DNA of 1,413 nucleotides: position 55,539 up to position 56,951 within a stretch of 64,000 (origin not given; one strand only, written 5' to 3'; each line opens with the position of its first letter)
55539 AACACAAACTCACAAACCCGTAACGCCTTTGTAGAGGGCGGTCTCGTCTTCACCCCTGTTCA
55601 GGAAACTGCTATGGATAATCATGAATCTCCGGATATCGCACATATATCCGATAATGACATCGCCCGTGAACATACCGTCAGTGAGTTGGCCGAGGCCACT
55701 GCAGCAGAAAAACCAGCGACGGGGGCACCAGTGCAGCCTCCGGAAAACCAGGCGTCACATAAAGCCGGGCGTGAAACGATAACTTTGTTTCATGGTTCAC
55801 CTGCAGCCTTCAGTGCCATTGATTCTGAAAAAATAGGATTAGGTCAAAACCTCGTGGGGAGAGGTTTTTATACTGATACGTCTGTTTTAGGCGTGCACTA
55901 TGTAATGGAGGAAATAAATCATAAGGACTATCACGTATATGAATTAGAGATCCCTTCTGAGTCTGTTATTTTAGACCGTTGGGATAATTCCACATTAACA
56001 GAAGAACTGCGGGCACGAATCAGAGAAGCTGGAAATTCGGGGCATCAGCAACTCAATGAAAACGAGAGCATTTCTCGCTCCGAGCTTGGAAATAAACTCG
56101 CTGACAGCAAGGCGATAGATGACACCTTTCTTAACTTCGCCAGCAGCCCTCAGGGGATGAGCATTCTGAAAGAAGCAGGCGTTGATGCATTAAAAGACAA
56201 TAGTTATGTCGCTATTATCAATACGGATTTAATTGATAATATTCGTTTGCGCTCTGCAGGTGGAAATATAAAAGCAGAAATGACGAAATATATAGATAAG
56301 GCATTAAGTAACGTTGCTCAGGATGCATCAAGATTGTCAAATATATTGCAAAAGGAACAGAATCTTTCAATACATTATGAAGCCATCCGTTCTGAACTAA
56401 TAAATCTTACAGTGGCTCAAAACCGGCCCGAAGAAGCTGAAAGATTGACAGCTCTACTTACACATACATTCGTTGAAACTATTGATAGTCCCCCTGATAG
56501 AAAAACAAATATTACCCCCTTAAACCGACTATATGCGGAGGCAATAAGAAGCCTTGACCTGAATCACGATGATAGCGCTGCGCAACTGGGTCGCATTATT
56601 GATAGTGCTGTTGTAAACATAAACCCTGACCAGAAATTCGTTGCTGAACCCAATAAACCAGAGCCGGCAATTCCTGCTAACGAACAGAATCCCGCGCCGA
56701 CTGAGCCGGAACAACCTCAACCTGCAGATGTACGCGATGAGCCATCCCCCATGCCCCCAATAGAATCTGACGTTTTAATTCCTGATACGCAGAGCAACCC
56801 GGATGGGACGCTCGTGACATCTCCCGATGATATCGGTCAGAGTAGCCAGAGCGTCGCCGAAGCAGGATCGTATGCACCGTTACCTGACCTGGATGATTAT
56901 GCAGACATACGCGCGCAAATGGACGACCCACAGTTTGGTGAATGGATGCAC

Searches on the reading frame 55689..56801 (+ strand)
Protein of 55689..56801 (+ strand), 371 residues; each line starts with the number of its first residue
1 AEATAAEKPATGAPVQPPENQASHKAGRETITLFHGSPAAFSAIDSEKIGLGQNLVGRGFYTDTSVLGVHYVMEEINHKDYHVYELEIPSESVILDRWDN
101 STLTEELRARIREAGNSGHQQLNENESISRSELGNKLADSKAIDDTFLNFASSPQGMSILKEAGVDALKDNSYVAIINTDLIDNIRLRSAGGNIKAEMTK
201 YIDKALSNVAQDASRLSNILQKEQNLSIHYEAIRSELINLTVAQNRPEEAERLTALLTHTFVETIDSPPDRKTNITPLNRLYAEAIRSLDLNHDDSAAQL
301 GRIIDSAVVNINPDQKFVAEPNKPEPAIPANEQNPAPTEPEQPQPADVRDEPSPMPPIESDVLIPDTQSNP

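Call 6: search_protein_families(library=pfam, proteins=[window:55689-56801:+], max_evalue=1)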
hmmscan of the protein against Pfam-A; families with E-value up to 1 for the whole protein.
window:55689-56801:+ (371 aa): 1 family
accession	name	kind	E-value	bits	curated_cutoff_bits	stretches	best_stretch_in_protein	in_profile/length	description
PF14961.12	BROMI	-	0.16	10.5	25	1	125-165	498-538/681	Broad-minded protein central region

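Call 13: find_homologous_proteins(query=window:55743-56666:+, max_evalue=0.01)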
Query seq(308 aa) (308 aa): 2 proteins with E <= 0.01 among 3002 candidates.
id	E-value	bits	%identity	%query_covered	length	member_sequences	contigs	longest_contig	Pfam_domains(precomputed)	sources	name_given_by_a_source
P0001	1.4e-118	414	79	82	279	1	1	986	-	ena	-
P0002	1.1e-65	240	64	56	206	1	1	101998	-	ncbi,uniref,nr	ncbi:hypothetical protein C5E18_24270 (plasmid) [Pectobacterium parmentieri]|uniref:hypothetical pro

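Call 18: search_solved_structures(query=window:55740-56669:+, max_evalue=10, show_alignments=3)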
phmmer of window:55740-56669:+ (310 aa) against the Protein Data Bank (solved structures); distinct sequences matched with E-value up to 10: 0.

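Call 19: search_dna_similar(query=window:55740-56669:+, collection=plasmids, mode=protein, max_rows=60, rows=spread, max_evalue=0.01)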
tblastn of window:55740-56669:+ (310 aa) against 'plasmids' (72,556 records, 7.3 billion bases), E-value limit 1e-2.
Records with a match: 25; places in all: 26; records where one place covers at least 80% of the query: 25.
Best place of each record, by identity: >=99% 7; 95-99% 7; 90-95% 7; 60-80% 3; <60% 1.
By first word of the organism name: Citrobacter 20; Enterobacter 2; Pectobacterium 1; Rahnella 1; Erwinia 1.
By predicted mobility (MOB-suite, as given by PLSDB): mobilizable 22; conjugative 3.
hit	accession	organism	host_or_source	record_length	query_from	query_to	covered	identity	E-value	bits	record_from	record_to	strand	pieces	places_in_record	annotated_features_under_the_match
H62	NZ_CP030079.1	Enterobacter hormaechei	Homo sapiens,sptum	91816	1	310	100%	100.0%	0e+0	633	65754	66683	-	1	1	none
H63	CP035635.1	Enterobacter cloacae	Homo sapiens,blood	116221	1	310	100%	100.0%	0e+0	633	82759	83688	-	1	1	DNA primase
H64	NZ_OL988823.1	Citrobacter portucalensis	-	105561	1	310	100%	100.0%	0e+0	633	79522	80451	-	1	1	none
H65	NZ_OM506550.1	Citrobacter freundii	-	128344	1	310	100%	100.0%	0e+0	633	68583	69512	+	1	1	none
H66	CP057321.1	Citrobacter freundii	culture,Pooled pig faecal samples ...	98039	1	310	100%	100.0%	0e+0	633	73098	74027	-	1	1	DNA primase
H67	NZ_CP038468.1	Citrobacter tructae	Rainbow trout,Whole genome ...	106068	1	310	100%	100.0%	0e+0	632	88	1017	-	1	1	none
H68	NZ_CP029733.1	Citrobacter sp. CRE-46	-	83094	1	310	100%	99.7%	0e+0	632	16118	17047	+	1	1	none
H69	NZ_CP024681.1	Citrobacter freundii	Homo sapiens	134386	1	310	100%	98.7%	0e+0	630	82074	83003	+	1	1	none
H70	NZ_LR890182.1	Citrobacter freundii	Homo sapiens,rectal swab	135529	1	310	100%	98.7%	0e+0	630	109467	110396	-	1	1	none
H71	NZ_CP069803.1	Citrobacter sp. B72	cell culture,water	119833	1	310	100%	98.7%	0e+0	630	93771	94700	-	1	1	none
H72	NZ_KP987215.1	Citrobacter freundii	-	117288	1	310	100%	98.7%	0e+0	630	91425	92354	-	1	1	none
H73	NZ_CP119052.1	Citrobacter freundii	Homo sapiens,bacteria culture,renal ...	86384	1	310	100%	98.7%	0e+0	630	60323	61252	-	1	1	none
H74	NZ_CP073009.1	Citrobacter sp. BIDMC108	Homo sapiens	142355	1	310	100%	98.7%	0e+0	629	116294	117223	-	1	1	none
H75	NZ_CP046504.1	Citrobacter freundii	-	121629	1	310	100%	98.7%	0e+0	629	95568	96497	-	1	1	none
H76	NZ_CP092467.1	Citrobacter portucalensis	Homo sapiens,bacterium,postoperative ...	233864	1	310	100%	92.3%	0e+0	595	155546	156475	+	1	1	none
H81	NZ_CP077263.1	Citrobacter pasteurii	-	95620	1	310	100%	91.3%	0e+0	585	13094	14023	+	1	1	none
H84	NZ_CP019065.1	Rahnella sikkimica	bacteria,soil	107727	11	310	97%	72.7%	4e-143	452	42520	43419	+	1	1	LPD7 domain-containing protein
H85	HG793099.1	Erwinia amylovora LA637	-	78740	11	309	96%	68.9%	6e-136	431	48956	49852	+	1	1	traC: DNA primase, putative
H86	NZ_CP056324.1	Citrobacter sp. RHBSTW-00821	culture,Freshwater sample from ...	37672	10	299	94%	57.0%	3e-98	323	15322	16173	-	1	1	LPD7 domain-containing protein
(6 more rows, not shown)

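Call 20: get_annotated_region(hit=H86, flank=6000)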
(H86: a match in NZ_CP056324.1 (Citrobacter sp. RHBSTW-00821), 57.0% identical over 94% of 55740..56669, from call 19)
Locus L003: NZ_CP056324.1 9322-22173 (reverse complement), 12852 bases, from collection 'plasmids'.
description: Citrobacter sp. RHBSTW-00821 plasmid pRHBSTW-00821_4, complete sequence
organism: Citrobacter sp. RHBSTW-00821 (NCBI taxid 2742663)
taxonomy: Bacteria; Pseudomonadota; Gammaproteobacteria; Enterobacterales; Enterobacteriaceae; Citrobacter; Citrobacter sp. RHBSTW-00821
host: -; source: culture,Freshwater sample from downstream of wastewater treatment plant; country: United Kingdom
typing (MOB-suite, as given by PLSDB): conjugative; replicon IncU; relaxase MOBP; mating-pair formation MPF_T
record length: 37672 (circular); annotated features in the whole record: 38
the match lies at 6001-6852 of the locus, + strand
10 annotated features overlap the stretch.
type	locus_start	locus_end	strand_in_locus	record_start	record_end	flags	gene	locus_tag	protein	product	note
CDS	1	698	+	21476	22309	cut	virB9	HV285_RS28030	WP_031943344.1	P-type conjugative transfer protein VirB9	-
CDS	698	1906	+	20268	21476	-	virB10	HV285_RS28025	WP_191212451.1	type IV secretion system protein VirB10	-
CDS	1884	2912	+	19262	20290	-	virB11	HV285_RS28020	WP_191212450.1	P-type DNA transfer ATPase VirB11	GO:0044097 - secretion by the type IV secretion system [Evidence IEA]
CDS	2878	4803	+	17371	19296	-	-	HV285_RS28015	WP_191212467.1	type IV secretory system conjugative DNA transfer family protein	-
CDS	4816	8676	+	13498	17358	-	-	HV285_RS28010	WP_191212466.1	LPD7 domain-containing protein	-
CDS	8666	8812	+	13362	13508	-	-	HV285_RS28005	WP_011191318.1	hypothetical protein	-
CDS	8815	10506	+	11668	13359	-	-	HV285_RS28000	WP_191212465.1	zincin-like metallopeptidase domain-containing protein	-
CDS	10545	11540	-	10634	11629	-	-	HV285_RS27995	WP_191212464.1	relaxase/mobilization nuclease domain-containing protein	-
CDS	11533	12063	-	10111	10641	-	mobC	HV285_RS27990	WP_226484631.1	plasmid mobilization relaxosome protein MobC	-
CDS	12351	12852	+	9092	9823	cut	-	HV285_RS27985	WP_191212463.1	SprT-like domain-containing protein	-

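Call 21: get_annotated_region(hit=H85, flank=5000)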
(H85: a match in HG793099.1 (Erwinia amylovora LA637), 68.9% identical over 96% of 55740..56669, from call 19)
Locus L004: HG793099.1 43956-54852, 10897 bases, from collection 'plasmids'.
description: Erwinia amylovora LA637 plasmid LA637P2 complete sequence
organism: Erwinia amylovora LA637 (NCBI taxid 1407064)
taxonomy: Bacteria; Pseudomonadota; Gammaproteobacteria; Enterobacterales; Erwiniaceae; Erwinia; Erwinia amylovora; Erwinia amylovora LA637
host: -; source: -; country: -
typing (MOB-suite, as given by PLSDB): conjugative; replicon IncFII; relaxase MOBP; mating-pair formation MPF_I
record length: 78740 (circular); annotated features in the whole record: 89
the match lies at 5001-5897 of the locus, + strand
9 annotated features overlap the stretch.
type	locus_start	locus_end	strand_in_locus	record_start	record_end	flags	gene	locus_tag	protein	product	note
CDS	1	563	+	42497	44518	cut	-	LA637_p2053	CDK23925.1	putative O-acetyltransferase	-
CDS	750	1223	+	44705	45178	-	traH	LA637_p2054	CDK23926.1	conjugal transfer protein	-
CDS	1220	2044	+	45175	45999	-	traI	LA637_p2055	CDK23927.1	conjugal transfer protein TraI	-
CDS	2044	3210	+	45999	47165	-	traJ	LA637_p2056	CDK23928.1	type IV pilus biogenesis protein TraJ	-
CDS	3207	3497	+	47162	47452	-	traK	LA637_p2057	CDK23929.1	conjugal transfer protein TraK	-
CDS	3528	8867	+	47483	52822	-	traC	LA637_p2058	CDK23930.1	DNA primase, putative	-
CDS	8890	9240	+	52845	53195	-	traL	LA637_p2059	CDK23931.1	conjugal transfer protein TraL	-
CDS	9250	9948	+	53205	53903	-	traM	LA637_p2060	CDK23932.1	conjugal transfer protein TraM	-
CDS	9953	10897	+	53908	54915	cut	traN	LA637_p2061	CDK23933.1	conjugal transfer protein TraN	-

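Call 22: get_annotated_region(hit=H84, flank=5000)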
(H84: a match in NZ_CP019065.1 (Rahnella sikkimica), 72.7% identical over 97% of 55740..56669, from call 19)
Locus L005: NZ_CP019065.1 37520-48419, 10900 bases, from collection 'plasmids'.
description: Rahnella sikkimica strain ERMR1:05 plasmid unnamed3, complete sequence
organism: Rahnella sikkimica (NCBI taxid 1805933)
taxonomy: Bacteria; Pseudomonadota; Gammaproteobacteria; Enterobacterales; Yersiniaceae; Rahnella; Rahnella sikkimica
host: -; source: bacteria,soil; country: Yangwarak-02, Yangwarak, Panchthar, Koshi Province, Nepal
typing (MOB-suite, as given by PLSDB): conjugative; relaxase MOBP; mating-pair formation MPF_I
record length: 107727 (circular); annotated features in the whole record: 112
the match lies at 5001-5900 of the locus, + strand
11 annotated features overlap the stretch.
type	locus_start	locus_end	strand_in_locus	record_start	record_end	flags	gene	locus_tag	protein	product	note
CDS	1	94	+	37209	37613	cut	-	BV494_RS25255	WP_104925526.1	hypothetical protein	-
CDS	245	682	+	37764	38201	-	-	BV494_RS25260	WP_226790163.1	lytic transglycosylase domain-containing protein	-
CDS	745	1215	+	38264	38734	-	-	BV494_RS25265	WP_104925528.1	DotD/TraH family lipoprotein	-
CDS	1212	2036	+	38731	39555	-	-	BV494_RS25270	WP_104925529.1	type IV secretory system conjugative DNA transfer family protein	-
CDS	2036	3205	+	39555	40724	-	traJ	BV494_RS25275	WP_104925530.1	plasmid transfer ATPase TraJ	-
CDS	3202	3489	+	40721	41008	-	-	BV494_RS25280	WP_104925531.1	conjugal transfer protein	-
CDS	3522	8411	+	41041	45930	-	-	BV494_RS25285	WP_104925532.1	LPD7 domain-containing protein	-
CDS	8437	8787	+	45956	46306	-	-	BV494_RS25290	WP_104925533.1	conjugal transfer protein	-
CDS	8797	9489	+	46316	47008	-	-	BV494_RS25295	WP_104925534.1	DotI/IcmL/TraM family protein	-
CDS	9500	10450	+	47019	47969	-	-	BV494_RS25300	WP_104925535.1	DotH/IcmK family type IV secretion protein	-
CDS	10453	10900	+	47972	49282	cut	traO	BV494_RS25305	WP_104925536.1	conjugal transfer protein TraO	-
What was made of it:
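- It occurs in both MPF_I and MPF_T plasmids (calls 20-22).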

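Call 24: search_protein_representatives(protein=window:55740-56669:+)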
Query: 310 residues. Proteins with E-value up to 0.001 (for the whole library): 5; up to 1e-10: 5; up to 1e-30: 5. The best 5 are listed.
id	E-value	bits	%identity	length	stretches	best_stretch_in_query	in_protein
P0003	4.5e-134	462.8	72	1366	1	7-308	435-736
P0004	1.4e-125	434.9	66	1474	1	9-309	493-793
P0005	1.1e-115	402.4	62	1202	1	10-306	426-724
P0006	7.0e-76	271.8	50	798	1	11-294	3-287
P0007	3.4e-32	128.5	35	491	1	15-292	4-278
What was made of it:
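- Closest known: ART-PolyVal. Different: Very narrow distribution: 5 clusters among 1.84 billion representatives (call 24).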

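Call 26: predict_structure(protein=window:55740-56669:+)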
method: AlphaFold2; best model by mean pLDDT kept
length: 310 residues; sequences in the alignment: 1
mean_pLDDT: 45.8   pTM: 0.33
mean pLDDT of the five models: 45.8, 37.1, 34.4, 33.8, 32.8
residues with pLDDT >= 90: 0; 70-90: 65; 50-70: 36; < 50: 209
segments of 3 or more residues with pLDDT < 50: 1-190, 250-255, 303-310
pLDDT, mean of each block of 10 residues (from residue 1): 26 25 30 25 24 27 29 27 35 40 32 34 38 43 38 28 30 36 45 52 66 81 82 82 66 49 79 73 77 62 39
secondary structure, 60 per line:
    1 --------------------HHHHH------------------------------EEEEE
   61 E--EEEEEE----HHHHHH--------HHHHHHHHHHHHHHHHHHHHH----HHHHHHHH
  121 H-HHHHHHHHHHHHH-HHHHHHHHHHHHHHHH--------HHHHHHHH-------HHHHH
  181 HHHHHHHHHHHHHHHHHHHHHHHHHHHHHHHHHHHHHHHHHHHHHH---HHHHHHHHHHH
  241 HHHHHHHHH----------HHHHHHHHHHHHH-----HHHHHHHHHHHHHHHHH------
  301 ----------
elements in order: H21-25 E56-61 E64-69 H74-79 H88-108 H113-121 H123-135 H137-152 H161-168 H176-226 H230-249 H260-272 H278-294
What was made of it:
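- Tried and rejected: The single-sequence model was unusable (pLDDT 46, call 26).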

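Call 42: predict_structure(alignment_id=A4)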
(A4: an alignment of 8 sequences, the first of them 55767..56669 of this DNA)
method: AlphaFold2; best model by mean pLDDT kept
length: 301 residues; sequences in the alignment: 8
mean_pLDDT: 66.1   pTM: 0.57
mean pLDDT of the five models: 66.1, 64.5, 61.5, 59.7, 49.6
residues with pLDDT >= 90: 48; 70-90: 109; 50-70: 51; < 50: 93
segments of 3 or more residues with pLDDT < 50: 1-56, 94-99, 142-148, 152-158, 245-248, 289-301
pLDDT, mean of each block of 10 residues (from residue 1): 30 37 32 37 38 46 55 70 86 52 85 81 79 73 47 47 62 82 89 90 94 93 93 91 56 85 76 79 69 34 42
secondary structure, 60 per line:
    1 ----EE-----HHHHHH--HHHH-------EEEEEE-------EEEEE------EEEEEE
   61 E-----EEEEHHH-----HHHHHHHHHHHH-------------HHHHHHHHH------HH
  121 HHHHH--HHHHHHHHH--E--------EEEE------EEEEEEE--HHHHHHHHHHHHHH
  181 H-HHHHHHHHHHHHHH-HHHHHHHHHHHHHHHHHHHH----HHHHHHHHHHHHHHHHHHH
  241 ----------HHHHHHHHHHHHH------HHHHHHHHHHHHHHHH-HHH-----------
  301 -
elements in order: H12-17 H20-23 E31-36 E44-48 E55-61 E67-70 H79-90 H104-112 H119-125 H128-136 E148-151 E158-164 H167-181 H183-196 H198-217 H222-240 H251-263 H270-285
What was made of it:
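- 56280..56669 (+): C-terminal helical extension of the module (aa 641-770), always found with the core. AF2 with an 8-sequence alignment predicts long helices with pLDDT 80-94 (call 42).
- On ART-PolyVal (PF18760): AF2 with an 8-sequence alignment gives strands at the expected places, but pLDDT is < 50 for residues 1-56 and ~47 around strand 5 (call 42).
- The AF2 core had pLDDT < 50 (call 42).
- Tried and rejected: The 8-sequence model was confident only in the helical parts (call 42).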

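Call 58: search_protein_families(library=pfam, proteins=[P0003, P0004, P0005, P0006, P0007, L003:4816-8673:+, L004:3528-8864:+], max_evalue=0.01)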
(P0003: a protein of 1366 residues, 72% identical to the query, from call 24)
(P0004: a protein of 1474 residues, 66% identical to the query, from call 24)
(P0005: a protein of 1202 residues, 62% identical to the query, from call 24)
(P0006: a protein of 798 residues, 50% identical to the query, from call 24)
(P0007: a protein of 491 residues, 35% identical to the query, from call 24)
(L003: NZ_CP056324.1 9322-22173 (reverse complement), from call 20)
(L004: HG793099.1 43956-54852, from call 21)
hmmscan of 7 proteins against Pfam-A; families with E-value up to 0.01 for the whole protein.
P0003 (1366 aa): 2 families
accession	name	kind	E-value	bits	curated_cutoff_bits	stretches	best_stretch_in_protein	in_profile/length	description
PF18821.6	LPD7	-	1.7e-15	57.2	27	1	911-1001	5-91/92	Large polyvalent protein-associated domain 7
PF18974.5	DUF5710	-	2.2e-05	24.5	26.5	1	24-56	20-44/44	Domain of unknown function (DUF5710)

P0004 (1474 aa): 7 families
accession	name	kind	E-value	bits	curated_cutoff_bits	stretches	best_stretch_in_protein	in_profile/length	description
PF18821.6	LPD7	-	8.1e-13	48.6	27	1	983-1079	5-88/92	Large polyvalent protein-associated domain 7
PF02796.21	HTH_7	-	3.1e-07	30.8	23.8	1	419-460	3-44/45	Helix-turn-helix domain of resolvase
PF18974.5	DUF5710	-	6.3e-07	29.5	26.5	1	8-59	2-44/44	Domain of unknown function (DUF5710)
PF13384.12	HTH_23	-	7e-06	26.1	24.6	1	429-460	9-40/50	Homeodomain-like domain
PF13551.12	HTH_29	-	0.00047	20.6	28.1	1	429-460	3-35/64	Winged helix-turn helix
PF19610.4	DUF6115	-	0.0085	16.9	27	0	412-454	85-127/134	Family of unknown function (DUF6115)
PF13362.12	Toprim_3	-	0.0097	16.8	27.2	0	268-367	5-95/95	Toprim domain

P0005 (1202 aa): 3 families
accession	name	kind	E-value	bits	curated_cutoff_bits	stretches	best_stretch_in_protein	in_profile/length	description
PF18821.6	LPD7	-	1.5e-19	70.1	27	1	887-979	3-89/92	Large polyvalent protein-associated domain 7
PF18974.5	DUF5710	-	7.2e-11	42.1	26.5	1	6-57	2-44/44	Domain of unknown function (DUF5710)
PF13362.12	Toprim_3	-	2.6e-07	31.4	27.2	1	264-361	5-93/95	Toprim domain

P0006 (798 aa): 0 families

P0007 (491 aa): 0 families

L003:4816-8673:+ (1286 aa): 2 families
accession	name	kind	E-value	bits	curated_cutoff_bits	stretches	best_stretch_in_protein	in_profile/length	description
PF18821.6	LPD7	-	1.4e-20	73.5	27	1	940-1031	3-88/92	Large polyvalent protein-associated domain 7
PF18974.5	DUF5710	-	7.4e-10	38.8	26.5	1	8-60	1-44/44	Domain of unknown function (DUF5710)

L004:3528-8864:+ (1779 aa): 7 families
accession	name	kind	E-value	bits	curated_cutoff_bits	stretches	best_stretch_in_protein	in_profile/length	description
PF18821.6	LPD7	-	8.9e-14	51.7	27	1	1285-1379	6-87/92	Large polyvalent protein-associated domain 7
PF02796.21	HTH_7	-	5e-07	30.2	23.8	1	415-457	2-44/45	Helix-turn-helix domain of resolvase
PF18974.5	DUF5710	-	9.4e-07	28.9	26.5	1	8-59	2-44/44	Domain of unknown function (DUF5710)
PF13384.12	HTH_23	-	6.4e-06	26.3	24.6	1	426-457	9-40/50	Homeodomain-like domain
PF13551.12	HTH_29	-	0.0003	21.3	28.1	1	426-457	3-35/64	Winged helix-turn helix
PF13362.12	Toprim_3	-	0.00058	20.7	27.2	1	268-367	5-95/95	Toprim domain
PF14559.12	TPR_19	-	0.0034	18.1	25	0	678-722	12-52/68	Tetratricopeptide repeat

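Call 61: get_annotated_region(hit=H81, flank=3000)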
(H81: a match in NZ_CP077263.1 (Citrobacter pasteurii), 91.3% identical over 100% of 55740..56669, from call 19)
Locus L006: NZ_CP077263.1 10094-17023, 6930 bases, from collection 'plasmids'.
description: Citrobacter pasteurii strain FDAARGOS 1424 plasmid unnamed2, complete sequence
organism: Citrobacter pasteurii (NCBI taxid 1563222)
taxonomy: Bacteria; Pseudomonadota; Gammaproteobacteria; Enterobacterales; Enterobacteriaceae; Citrobacter; Citrobacter pasteurii
host: -; source: -; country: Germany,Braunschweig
typing (MOB-suite, as given by PLSDB): mobilizable; replicon rep_cluster_1444; relaxase MOBP
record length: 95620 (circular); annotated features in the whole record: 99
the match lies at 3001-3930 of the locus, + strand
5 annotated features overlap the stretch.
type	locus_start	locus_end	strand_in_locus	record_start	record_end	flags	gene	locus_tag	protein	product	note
CDS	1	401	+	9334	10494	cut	traJ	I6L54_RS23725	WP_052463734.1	plasmid transfer ATPase TraJ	-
CDS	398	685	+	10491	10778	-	-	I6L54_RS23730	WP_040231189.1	hypothetical protein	-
CDS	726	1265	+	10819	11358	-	-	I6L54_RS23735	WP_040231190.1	hypothetical protein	-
CDS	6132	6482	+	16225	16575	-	-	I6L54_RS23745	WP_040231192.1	hypothetical protein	-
CDS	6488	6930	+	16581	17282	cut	-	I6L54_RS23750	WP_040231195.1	DotI/IcmL/TraM family protein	-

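Call 62: get_annotated_region(hit=H76, flank=3000)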
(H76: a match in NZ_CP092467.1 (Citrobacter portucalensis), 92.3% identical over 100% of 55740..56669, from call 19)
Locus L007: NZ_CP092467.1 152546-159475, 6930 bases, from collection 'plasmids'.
description: Citrobacter portucalensis strain Cf7303 plasmid unnamed1, complete sequence
organism: Citrobacter portucalensis (NCBI taxid 1639133)
taxonomy: Bacteria; Pseudomonadota; Gammaproteobacteria; Enterobacterales; Enterobacteriaceae; Citrobacter; Citrobacter portucalensis
host: -; source: Homo sapiens,bacterium,postoperative intraabdominal drainage liquid; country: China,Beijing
typing (MOB-suite, as given by PLSDB): mobilizable; replicon IncFIB,rep_cluster_1444; relaxase MOBP
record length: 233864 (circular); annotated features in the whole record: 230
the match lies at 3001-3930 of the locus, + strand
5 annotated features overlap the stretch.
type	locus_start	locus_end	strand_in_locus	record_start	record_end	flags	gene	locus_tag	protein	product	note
CDS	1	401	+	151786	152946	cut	traJ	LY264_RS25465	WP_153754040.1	plasmid transfer ATPase TraJ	-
CDS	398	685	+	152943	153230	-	-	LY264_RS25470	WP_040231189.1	hypothetical protein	-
CDS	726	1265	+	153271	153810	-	-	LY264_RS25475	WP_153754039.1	hypothetical protein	-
CDS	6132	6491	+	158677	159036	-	-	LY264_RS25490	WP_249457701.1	conjugal transfer protein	-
CDS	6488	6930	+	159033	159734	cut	-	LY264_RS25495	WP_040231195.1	DotI/IcmL/TraM family protein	-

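Call 70: search_protein_families(library=phrogs, proteins=[window:55767-56669:+], max_evalue=1)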
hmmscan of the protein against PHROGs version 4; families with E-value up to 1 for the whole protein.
window:55767-56669:+ (301 aa): 1 family
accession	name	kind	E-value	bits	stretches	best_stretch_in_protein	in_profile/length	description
phrog_37381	-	unknown function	0.021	15.5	1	8-72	74-136/182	-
